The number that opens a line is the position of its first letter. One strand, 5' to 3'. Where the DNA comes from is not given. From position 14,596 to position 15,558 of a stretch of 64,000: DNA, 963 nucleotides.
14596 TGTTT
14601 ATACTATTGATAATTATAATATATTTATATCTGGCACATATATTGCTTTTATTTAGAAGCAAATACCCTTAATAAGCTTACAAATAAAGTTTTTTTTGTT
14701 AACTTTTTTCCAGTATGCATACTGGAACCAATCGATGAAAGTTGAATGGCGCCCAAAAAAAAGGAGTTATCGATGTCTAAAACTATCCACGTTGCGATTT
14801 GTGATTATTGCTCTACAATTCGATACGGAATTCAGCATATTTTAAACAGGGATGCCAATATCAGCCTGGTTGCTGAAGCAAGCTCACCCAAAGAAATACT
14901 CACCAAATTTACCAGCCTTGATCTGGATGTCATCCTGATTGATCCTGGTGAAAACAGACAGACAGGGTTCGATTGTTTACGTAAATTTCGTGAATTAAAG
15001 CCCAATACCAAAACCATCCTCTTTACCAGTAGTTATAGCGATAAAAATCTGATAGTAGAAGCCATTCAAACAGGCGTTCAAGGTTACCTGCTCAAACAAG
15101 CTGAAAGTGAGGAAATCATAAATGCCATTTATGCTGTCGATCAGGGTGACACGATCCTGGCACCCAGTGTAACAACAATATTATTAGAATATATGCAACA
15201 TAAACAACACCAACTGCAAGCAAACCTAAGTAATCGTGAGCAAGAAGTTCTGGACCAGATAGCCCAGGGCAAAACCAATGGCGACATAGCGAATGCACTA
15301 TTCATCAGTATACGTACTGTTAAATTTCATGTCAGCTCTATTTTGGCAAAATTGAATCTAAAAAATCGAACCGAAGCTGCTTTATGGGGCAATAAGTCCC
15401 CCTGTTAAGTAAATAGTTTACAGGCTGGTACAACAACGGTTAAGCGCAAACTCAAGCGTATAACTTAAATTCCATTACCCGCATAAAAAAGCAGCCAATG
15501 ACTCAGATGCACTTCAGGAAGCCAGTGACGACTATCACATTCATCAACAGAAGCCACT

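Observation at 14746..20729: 1115-aa double glycosyltransferase flanked by two unusual response regulators, with twin palindromes in its leader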

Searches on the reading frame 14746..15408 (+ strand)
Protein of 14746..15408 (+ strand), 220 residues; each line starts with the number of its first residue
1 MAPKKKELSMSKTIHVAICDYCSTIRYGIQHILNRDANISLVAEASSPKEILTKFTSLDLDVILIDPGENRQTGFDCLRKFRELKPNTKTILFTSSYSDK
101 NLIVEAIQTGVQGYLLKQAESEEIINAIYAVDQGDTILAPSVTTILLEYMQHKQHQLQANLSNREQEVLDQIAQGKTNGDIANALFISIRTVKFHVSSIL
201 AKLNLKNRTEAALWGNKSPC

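Call 6: search_protein_families(library=pfam, proteins=[window:14746-15408:+], max_evalue=0.01)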
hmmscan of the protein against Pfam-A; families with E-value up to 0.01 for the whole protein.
window:14746-15408:+ (220 aa): 2 families
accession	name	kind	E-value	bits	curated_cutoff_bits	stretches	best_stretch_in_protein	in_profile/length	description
PF00196.25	GerE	-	2.3e-21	75.6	23.5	1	160-213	2-55/57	Bacterial regulatory proteins, luxR family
PF00072.30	Response_reg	-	1.2e-15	58.1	30.2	1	16-128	1-110/111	Response regulator receiver domain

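Call 7: search_protein_families(library=ncbifam, proteins=[window:14746-15408:+], max_evalue=0.01)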
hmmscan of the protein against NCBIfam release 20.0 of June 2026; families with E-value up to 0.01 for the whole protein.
window:14746-15408:+ (220 aa): 58 families (the best 25 are shown)
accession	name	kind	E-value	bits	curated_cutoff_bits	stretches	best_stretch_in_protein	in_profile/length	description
NF007935.0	PRK10651.1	equivalog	1.8e-41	141.7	250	1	12-216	5-211/216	two-component system response regulator NarL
NF047785.1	respo_reg_MadR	equivalog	2e-39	135.1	300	1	15-214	2-202/209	MadR family response regulator transcription factor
NF052445.1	RespRegMctR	equivalog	6.6e-35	120.4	300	1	14-207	2-191/205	two-component system response regulator MctR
NF007708.0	PRK10403.1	equivalog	5.3e-32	111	343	1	12-212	5-205/215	nitrate/nitrite response regulator protein NarP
NF011896.0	PRK15369.1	equivalog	2.7e-24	85.9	242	1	13-215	3-204/211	two component system response regulator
NF007018.1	PRK09483.1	equivalog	8.7e-24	84.4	280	1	14-210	2-198/217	UvrY/SirA/GacA family response regulator transcription factor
NF007403.0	PRK09935.1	equivalog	9.1e-24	84.2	271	1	13-209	3-198/210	fimbria biosynthesis transcriptional regulator FimZ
NF007505.1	PRK10100.1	equivalog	1.7e-21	76.9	250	1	78-217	61-201/204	biofilm master transcriptional regulator CsgD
NF007685.0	PRK10360.1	equivalog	8.3e-21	74.7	258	1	14-212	2-189/196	response regulator transcription factor UhpA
NF006900.1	PRK09390.1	equivalog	2.3e-17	63.2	255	1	10-208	1-190/203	response regulator FixJ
NF007419.0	PRK09958.1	equivalog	2.4e-16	59.9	251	1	20-207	7-190/204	acid-sensing system DNA-binding response regulator EvgA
NF008098.0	PRK10840.1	equivalog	7.9e-15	54.9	235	1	13-208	3-198/216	response regulator transcription factor RcsB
NF041830.1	RR_TF_ErdR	exception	1e-14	54.8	390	1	40-213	30-203/213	response regulator transcription factor ErdR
TIGR03020.2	EpsA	equivalog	1.6e-13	50.9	170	1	156-212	186-242/247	XrtB/PEP-CTERM-associated transcriptional regulator EpsA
NF052366.1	photon_PedR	equivalog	1.9e-13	50.4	120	1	160-214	2-56/74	photosynthetic electron transport-dependent transcriptional regulator PedR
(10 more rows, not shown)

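Call 97: find_homologous_proteins(query=window:14773-15408:+, max_evalue=1e-20)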
Query window:14773-15408:+ (211 aa): 531 proteins with E <= 1e-20 among 729 candidates; the best 120 are listed.
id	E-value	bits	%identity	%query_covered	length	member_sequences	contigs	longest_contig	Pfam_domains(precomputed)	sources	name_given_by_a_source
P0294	1.2e-132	458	100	100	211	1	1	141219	PF00196.26,PF00072.31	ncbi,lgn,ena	-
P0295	2.0e-114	398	93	97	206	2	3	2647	PF00196.26,PF00072.31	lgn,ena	-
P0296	1.0e-110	386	89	98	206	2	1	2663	PF00196.26,PF00072.31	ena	-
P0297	4.0e-110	384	88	98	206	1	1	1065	PF00196.26,PF00072.31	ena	-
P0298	1.4e-85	304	69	98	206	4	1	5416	PF00196.26,PF00072.31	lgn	-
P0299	3.7e-85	303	72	97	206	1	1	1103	PF00196.26,PF00072.31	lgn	-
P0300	2.8e-80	287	68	98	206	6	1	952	PF00196.26,PF00072.31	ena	-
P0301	2.9e-80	287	68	98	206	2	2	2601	PF00196.26,PF00072.31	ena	-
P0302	5.1e-80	286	69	97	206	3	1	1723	PF00196.26,PF00072.31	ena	-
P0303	6.1e-80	286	69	97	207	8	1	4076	PF00196.26,PF00072.31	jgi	-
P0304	8.3e-80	285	69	97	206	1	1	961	PF00196.26,PF00072.31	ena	-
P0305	1.2e-79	285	69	97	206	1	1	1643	PF00196.26,PF00072.31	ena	-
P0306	1.6e-79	284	69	97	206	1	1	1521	PF00196.26,PF08281.19,PF00072.31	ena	-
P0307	3.6e-79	283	67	98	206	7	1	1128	PF00196.26,PF00072.31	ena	-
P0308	1.4e-78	281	68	97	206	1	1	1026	PF00196.26,PF00072.31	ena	-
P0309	1.5e-78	281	68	97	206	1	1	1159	PF00196.26,PF00072.31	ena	-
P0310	1.6e-78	281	68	97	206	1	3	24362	PF00196.26,PF00072.31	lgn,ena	-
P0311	4.9e-78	279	67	97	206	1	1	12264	PF00196.26,PF00072.31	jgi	-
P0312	5.6e-78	279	67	97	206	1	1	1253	PF00196.26,PF00072.31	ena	-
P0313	7.9e-78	279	67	97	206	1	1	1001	PF00196.26,PF00072.31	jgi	-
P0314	1.1e-77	278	67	97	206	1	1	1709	PF00196.26,PF00072.31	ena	-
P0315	1.1e-77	278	67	97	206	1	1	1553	PF00196.26,PF00072.31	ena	-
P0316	1.2e-77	278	67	97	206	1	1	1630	PF00196.26,PF00072.31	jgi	-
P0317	2.2e-77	277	64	98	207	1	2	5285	PF00196.26,PF00072.31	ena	-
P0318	2.3e-77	277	66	97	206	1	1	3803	PF00196.26,PF00072.31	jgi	-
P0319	2.5e-77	277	67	97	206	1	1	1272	PF00196.26,PF00072.31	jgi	-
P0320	3.6e-77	277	67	97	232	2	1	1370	PF00196.26,PF00072.31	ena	-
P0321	3.8e-77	276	67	97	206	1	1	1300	PF00196.26,PF00072.31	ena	-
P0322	4.3e-77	276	67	97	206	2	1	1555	PF00196.26,PF00072.31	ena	-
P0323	5.7e-77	276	67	97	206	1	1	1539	PF00196.26,PF00072.31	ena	-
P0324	6.7e-77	276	66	97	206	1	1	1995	PF00196.26,PF00072.31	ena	-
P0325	1.5e-76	275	66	97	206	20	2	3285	PF00196.26,PF00072.31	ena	-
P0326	2.5e-76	274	66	97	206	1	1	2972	PF00196.26,PF00072.31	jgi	jgi:NarL family two-component system response regulator LiaR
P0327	3.5e-76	273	65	98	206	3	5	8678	PF00196.26,PF00072.31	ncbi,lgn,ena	-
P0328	1.2e-75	272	64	97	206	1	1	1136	PF00196.26,PF08281.19,PF00072.31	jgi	jgi:NarL family two-component system response regulator LiaR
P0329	2.0e-75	271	63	97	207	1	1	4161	PF00196.26,PF08281.19,PF00072.31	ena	-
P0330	2.4e-75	271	63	97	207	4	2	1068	PF00196.26,PF08281.19,PF00072.31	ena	-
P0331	3.3e-75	270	62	98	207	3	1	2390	PF00196.26,PF00072.31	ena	-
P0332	8.9e-75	269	66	98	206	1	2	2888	PF00196.26,PF00072.31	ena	-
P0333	1.2e-74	268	62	97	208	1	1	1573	PF00196.26,PF08281.19,PF00072.31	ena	-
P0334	1.3e-74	268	62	98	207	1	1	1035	PF00196.26,PF00072.31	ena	-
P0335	1.5e-74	268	65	97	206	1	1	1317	PF00196.26,PF00072.31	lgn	-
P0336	3.3e-74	267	64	97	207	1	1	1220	PF00196.26,PF08281.19,PF00072.31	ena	-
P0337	4.7e-74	266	64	97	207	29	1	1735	PF00196.26,PF00072.31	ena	-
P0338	5.2e-74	266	63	97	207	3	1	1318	PF00196.26,PF00072.31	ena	-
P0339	5.5e-74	266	65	97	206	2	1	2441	PF00196.26,PF00072.31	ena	-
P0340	6.2e-74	266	64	97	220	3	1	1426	PF00196.26,PF00072.31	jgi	-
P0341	9.0e-74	265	65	97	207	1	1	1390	PF00196.26,PF00072.31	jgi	jgi:NarL family two-component system response regulator LiaR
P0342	3.3e-73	264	63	97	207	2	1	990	PF00196.26,PF00072.31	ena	-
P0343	6.6e-73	263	64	97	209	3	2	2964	PF00196.26,PF00072.31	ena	-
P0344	1.2e-72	262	61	100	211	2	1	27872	PF00196.26,PF00072.31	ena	-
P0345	4.9e-72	260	64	97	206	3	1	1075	PF00196.26,PF00072.31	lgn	-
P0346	2.8e-71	257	61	97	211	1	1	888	PF00196.26,PF00072.31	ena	-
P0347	5.3e-71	256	61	97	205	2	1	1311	PF00196.26,PF00072.31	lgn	-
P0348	1.2e-70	255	63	97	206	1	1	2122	PF00196.26,PF00072.31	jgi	-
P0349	1.4e-70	255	61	98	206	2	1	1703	PF00196.26,PF08281.19,PF00072.31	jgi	jgi:DNA-binding NarL/FixJ family response regulator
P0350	1.5e-70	255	63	98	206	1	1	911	PF00196.26,PF00072.31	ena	-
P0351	2.4e-70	254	60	97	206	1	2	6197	PF00196.26,PF08281.19,PF00072.31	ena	-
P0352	2.7e-70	254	61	97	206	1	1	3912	PF00196.26,PF00072.31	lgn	-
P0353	3.2e-70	254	59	97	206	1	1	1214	PF00196.26,PF00072.31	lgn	-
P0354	5.8e-70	253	61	98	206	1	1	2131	PF00196.26,PF00072.31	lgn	-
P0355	8.4e-70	253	62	97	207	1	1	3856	PF00196.26,PF08281.19,PF00072.31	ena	-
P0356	5.3e-69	250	60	97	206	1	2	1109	PF00196.26,PF08281.19,PF00072.31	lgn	-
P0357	5.4e-69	250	62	97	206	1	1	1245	PF00196.26,PF08281.19,PF00072.31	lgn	-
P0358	1.1e-68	249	58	97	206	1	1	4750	PF00196.26,PF00072.31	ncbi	-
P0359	4.1e-68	247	57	97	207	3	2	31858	PF00196.26,PF00072.31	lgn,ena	-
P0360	1.8e-67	245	60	97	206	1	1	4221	PF00196.26,PF08281.19,PF00072.31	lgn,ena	-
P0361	2.3e-67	245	58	97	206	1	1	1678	PF00196.26,PF08281.19,PF00072.31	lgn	-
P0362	2.8e-67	244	60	97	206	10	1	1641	PF00196.26,PF00072.31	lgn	-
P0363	1.0e-66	242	59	97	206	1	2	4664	PF00196.26,PF00072.31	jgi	jgi:NarL family two-component system response regulator LiaR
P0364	2.6e-66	241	60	97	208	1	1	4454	PF00196.26,PF08281.19,PF00072.31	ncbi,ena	-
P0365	3.2e-66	241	59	97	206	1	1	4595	PF00196.26,PF00072.31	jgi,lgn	-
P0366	3.7e-66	241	60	97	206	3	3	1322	PF00196.26,PF08281.19,PF00072.31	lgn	-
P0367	1.6e-65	239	60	97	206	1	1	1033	PF00196.26,PF00072.31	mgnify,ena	mgnify:CR=1 FL=1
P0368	4.2e-65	237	57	96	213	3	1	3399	PF00196.26,PF08281.19,PF00072.31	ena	-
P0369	4.8e-65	237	57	97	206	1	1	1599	PF00196.26,PF08281.19,PF00072.31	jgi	jgi:DNA-binding NarL/FixJ family response regulator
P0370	1.2e-64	236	59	97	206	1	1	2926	PF00196.26,PF00072.31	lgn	-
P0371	2.5e-64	235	57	97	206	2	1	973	PF00196.26,PF08281.19,PF00072.31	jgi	jgi:DNA-binding NarL/FixJ family response regulator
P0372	2.9e-64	234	58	97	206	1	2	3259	PF00196.26,PF08281.19,PF00072.31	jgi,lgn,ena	-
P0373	6.6e-64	233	57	97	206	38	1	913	PF00196.26,PF00072.31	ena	-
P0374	8.7e-63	230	57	97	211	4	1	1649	PF27685.1,PF00196.26,PF00072.31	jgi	jgi:NarL family two-component system response regulator LiaR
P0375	2.0e-62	228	56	97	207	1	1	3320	PF00196.26,PF00072.31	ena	-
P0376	1.5e-61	226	55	97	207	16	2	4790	PF00196.26,PF00072.31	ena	-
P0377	7.6e-61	223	54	97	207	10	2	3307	PF00196.26,PF08281.19,PF00072.31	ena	-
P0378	8.6e-61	223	54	97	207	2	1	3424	PF00196.26,PF08281.19,PF00072.31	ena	-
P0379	9.7e-61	223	65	82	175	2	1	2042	PF00196.26,PF00072.31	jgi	jgi:NarL family two-component system response regulator LiaR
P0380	2.1e-59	219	53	97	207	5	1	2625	PF00196.26,PF00072.31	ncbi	-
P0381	4.5e-59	218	53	97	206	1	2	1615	PF00196.26,PF00072.31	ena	-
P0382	2.1e-58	215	61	84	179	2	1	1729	PF00196.26,PF00072.31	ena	-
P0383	3.6e-57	211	54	97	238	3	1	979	PF00196.26,PF00072.31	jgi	jgi:NarL family two-component system response regulator LiaR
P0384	8.0e-57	210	54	97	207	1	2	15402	PF00196.26,PF08281.19,PF00072.31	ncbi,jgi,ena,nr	ncbi:MAG: response regulator transcription factor [Gammaproteobacteria bacterium]|nr:response regula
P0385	1.3e-56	209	53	97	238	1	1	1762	PF00196.26,PF00072.31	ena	-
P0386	2.0e-56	209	53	97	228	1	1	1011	PF00196.26,PF00072.31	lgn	-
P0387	2.3e-56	209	53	97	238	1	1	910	PF00196.26,PF00072.31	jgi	jgi:NarL family two-component system response regulator LiaR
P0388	4.8e-56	208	52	97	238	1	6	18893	PF00196.26,PF00072.31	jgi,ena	-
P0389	6.0e-56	207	60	82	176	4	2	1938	PF00196.26,PF00072.31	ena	-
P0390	7.6e-56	207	53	97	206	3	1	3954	PF00196.26,PF00072.31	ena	-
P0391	2.1e-55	206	55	88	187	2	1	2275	PF00196.26,PF00072.31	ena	-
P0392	2.4e-55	205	53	97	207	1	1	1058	PF00196.26,PF00072.31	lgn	-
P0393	3.6e-55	205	50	97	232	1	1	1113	PF00196.26,PF00072.31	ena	-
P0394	4.2e-55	205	51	97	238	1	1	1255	PF00196.26,PF00072.31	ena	-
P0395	4.6e-55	204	51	97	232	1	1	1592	PF00196.26,PF00072.31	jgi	-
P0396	5.9e-55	204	52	97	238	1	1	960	PF00196.26,PF08281.19,PF00072.31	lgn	-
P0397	6.6e-55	204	51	97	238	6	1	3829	PF00196.26,PF00072.31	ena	-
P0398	1.1e-54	203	51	97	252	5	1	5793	PF00196.26,PF00072.31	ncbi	-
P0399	1.8e-54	203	53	97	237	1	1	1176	PF00196.26,PF00072.31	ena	-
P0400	2.1e-54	202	51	97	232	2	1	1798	PF00196.26,PF00072.31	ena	-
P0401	2.2e-54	202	51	97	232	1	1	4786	PF00196.26,PF00072.31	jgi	-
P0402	2.4e-54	202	52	97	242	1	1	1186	PF00196.26,PF08281.19,PF00072.31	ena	-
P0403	2.7e-54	202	51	97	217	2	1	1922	PF00196.26,PF00072.31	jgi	jgi:NarL family two-component system response regulator LiaR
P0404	4.1e-54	201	52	97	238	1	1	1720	PF00196.26,PF00072.31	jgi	jgi:NarL family two-component system response regulator LiaR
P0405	5.0e-54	201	50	97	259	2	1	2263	PF00196.26,PF00072.31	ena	-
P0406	6.1e-54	201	51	97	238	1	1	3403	PF00196.26,PF00072.31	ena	-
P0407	7.6e-54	200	52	96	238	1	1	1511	PF00196.26,PF00072.31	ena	-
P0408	8.2e-54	200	51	97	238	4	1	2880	PF00196.26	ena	-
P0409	8.4e-54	200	53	97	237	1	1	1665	PF00196.26,PF00072.31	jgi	jgi:NarL family two-component system response regulator LiaR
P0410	1.1e-53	200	50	97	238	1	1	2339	PF00196.26,PF00072.31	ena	-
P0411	2.1e-53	199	49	97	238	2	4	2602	PF00196.26,PF00072.31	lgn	-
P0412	2.2e-53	199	51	97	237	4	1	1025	PF00196.26,PF00072.31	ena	-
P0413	2.3e-53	199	50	95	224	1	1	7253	PF00196.26,PF00072.31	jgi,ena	-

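Call 98: find_encoding_contigs(protein=P0294, flank=10000, max_places=3)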
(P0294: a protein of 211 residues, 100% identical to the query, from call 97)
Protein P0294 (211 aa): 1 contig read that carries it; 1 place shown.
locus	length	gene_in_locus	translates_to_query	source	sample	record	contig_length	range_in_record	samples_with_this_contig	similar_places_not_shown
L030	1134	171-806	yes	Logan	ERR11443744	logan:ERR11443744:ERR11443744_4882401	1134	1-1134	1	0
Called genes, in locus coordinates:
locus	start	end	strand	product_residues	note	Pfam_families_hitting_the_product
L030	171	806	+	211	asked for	PF00072:Response_reg, PF00196:GerE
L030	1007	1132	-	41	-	?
